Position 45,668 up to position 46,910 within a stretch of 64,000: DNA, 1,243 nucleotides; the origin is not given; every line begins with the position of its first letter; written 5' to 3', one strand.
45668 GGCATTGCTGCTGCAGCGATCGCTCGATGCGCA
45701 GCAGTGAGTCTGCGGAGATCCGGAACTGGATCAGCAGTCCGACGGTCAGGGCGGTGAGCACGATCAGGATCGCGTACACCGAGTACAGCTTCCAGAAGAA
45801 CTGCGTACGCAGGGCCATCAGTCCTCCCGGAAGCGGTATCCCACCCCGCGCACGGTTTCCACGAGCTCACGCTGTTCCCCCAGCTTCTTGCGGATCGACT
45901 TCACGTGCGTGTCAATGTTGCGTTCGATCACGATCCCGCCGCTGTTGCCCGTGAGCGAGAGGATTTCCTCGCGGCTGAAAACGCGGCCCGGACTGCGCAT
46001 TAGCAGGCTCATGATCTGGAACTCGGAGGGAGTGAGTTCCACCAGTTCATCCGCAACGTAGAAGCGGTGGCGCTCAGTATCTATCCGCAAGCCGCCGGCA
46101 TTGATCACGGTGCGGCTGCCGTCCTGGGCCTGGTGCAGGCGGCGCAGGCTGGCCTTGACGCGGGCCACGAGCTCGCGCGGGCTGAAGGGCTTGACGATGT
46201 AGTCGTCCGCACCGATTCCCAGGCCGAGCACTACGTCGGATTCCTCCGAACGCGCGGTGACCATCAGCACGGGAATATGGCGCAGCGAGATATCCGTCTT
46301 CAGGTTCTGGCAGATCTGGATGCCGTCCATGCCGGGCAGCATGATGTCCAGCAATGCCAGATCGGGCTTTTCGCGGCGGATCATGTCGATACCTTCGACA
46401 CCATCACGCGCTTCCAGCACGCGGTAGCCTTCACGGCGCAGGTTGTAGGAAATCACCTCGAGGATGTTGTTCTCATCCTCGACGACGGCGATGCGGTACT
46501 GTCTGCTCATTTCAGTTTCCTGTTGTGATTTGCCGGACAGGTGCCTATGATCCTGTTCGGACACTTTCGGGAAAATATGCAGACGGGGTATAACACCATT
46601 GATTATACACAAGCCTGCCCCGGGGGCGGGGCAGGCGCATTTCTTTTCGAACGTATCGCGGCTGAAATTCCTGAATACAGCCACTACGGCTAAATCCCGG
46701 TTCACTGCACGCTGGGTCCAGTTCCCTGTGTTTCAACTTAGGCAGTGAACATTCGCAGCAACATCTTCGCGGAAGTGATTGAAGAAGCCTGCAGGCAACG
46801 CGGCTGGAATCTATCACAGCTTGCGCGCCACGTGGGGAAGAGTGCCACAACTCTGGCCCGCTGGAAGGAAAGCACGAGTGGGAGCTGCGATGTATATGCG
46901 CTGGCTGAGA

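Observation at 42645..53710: Conserved triple direct-repeat Pho-box-like motif upstream of pstS-1, pstS-2 and the giant nucleotidase gene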

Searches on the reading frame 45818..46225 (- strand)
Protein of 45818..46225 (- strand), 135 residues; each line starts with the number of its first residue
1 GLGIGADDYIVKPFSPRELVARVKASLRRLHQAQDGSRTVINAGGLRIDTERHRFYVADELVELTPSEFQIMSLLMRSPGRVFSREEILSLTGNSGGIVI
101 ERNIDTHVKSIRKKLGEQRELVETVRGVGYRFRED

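Call 79: search_solved_structures(query=window:45818-46225:-, max_evalue=0.00001, show_alignments=5)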
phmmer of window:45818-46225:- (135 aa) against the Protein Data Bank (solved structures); distinct sequences matched with E-value up to 0.00001: 72 (the best 60 are shown).
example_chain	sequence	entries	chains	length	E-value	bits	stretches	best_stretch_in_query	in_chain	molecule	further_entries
4b09_A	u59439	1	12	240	1.1e-26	96.4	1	1-135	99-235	TRANSCRIPTIONAL REGULATORY PROTEIN BAER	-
2oqr_A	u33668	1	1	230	4.7e-22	81.5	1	1-132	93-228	Sensory transduction protein regX3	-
1kgs_A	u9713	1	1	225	2.8e-21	79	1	1-134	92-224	DNA BINDING RESPONSE REGULATOR D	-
2gwr_A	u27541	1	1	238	2.4e-20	76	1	1-131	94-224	DNA-binding response regulator mtrA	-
7e1b_A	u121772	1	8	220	5.3e-20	74.9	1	1-133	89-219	DNA-binding response regulator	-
8jo2_H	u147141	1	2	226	3.3e-19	72.3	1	1-132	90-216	DNA-binding transcriptional regulator BasR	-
4s04_A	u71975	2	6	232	3.5e-19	72.2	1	1-132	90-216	DNA-binding transcriptional regulator BasR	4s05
3q9s_A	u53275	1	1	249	4.3e-19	71.9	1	2-128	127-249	DNA-binding response regulator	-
1ys6_A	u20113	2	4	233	1.8e-17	66.7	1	1-133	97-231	Transcriptional regulatory protein prrA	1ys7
9ji3_J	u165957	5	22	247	2e-17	66.6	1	1-134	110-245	DNA-binding response regulator | Possible two component system response transcriptional positive regulator PhoP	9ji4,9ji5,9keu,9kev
3r0j_A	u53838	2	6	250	2e-17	66.5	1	1-134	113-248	POSSIBLE TWO COMPONENT SYSTEM RESPONSE TRANSCRIPTIONAL POSITIVE REGULATOR PHOP | Response regulator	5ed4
7lz9_A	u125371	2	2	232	2.2e-17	66.4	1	1-132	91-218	Putative two-component system response regulator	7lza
9ket_J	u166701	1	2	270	2.5e-17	66.2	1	1-134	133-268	Possible two component system response transcriptional positive regulator PhoP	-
1gxp_A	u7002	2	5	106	6.5e-17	64.9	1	39-133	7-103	PHOSPHATE REGULON TRANSCRIPTIONAL REGULATORY PROTEIN | PHOSPHATE REGULON TRANSCRIPTIONAL REGULATORY PROTEIN PHOB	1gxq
1qqi_A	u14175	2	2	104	6.5e-17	64.9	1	39-133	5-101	PHOSPHATE REGULON TRANSCRIPTIONAL REGULATORY PROTEIN PHOB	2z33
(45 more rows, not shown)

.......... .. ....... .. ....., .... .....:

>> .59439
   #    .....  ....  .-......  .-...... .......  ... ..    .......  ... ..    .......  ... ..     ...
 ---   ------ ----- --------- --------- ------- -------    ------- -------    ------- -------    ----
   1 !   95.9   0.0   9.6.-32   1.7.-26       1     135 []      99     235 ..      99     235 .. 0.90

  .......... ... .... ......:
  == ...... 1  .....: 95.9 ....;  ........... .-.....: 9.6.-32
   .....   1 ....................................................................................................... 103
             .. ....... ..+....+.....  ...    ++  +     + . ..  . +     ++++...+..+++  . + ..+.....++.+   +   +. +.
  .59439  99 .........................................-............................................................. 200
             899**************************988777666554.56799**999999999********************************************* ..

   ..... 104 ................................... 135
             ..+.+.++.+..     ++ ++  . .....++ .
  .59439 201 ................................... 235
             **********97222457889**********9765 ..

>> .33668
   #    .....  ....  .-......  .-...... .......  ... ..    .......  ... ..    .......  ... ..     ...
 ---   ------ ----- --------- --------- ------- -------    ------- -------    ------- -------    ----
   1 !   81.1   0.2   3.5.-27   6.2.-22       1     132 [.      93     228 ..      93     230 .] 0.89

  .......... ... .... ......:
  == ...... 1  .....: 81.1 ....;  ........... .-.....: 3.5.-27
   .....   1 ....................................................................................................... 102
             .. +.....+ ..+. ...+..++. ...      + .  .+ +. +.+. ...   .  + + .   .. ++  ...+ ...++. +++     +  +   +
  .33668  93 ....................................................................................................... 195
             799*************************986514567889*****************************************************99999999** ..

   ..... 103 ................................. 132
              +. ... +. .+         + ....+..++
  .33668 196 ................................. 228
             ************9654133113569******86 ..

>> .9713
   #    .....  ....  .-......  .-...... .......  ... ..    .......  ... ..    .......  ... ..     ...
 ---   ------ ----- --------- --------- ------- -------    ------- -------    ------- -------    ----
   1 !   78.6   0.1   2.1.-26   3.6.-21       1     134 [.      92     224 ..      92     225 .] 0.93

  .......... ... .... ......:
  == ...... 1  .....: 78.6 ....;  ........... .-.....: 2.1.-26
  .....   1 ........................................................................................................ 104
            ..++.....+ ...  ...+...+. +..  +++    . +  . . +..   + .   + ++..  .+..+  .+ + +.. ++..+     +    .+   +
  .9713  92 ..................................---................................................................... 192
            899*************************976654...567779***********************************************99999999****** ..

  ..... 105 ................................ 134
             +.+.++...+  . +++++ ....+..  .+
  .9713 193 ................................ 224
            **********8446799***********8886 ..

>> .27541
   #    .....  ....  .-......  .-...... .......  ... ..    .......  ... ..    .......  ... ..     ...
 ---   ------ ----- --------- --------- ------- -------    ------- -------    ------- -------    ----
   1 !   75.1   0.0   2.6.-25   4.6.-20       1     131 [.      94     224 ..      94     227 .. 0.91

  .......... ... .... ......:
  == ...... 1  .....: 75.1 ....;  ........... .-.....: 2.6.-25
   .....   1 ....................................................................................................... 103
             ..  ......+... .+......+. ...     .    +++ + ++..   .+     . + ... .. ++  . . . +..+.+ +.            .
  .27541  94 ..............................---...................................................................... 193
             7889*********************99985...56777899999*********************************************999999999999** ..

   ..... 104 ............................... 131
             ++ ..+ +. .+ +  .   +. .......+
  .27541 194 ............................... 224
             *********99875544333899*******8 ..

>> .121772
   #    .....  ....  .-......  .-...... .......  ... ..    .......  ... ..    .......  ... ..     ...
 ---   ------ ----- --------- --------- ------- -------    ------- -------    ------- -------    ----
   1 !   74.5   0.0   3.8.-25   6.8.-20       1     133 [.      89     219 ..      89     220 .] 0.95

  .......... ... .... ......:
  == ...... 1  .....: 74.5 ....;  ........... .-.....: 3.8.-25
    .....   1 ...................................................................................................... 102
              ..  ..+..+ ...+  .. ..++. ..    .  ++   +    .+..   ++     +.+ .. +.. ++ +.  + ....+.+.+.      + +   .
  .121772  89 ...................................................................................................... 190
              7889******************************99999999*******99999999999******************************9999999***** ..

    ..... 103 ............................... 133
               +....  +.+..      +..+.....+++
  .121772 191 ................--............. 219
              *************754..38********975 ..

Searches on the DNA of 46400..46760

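Call 76: search_rna_families(source=window, start=46400, end=46760, threshold=evalue, max_evalue=1)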
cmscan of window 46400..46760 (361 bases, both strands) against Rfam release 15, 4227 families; matches with E-value up to 1: 0.
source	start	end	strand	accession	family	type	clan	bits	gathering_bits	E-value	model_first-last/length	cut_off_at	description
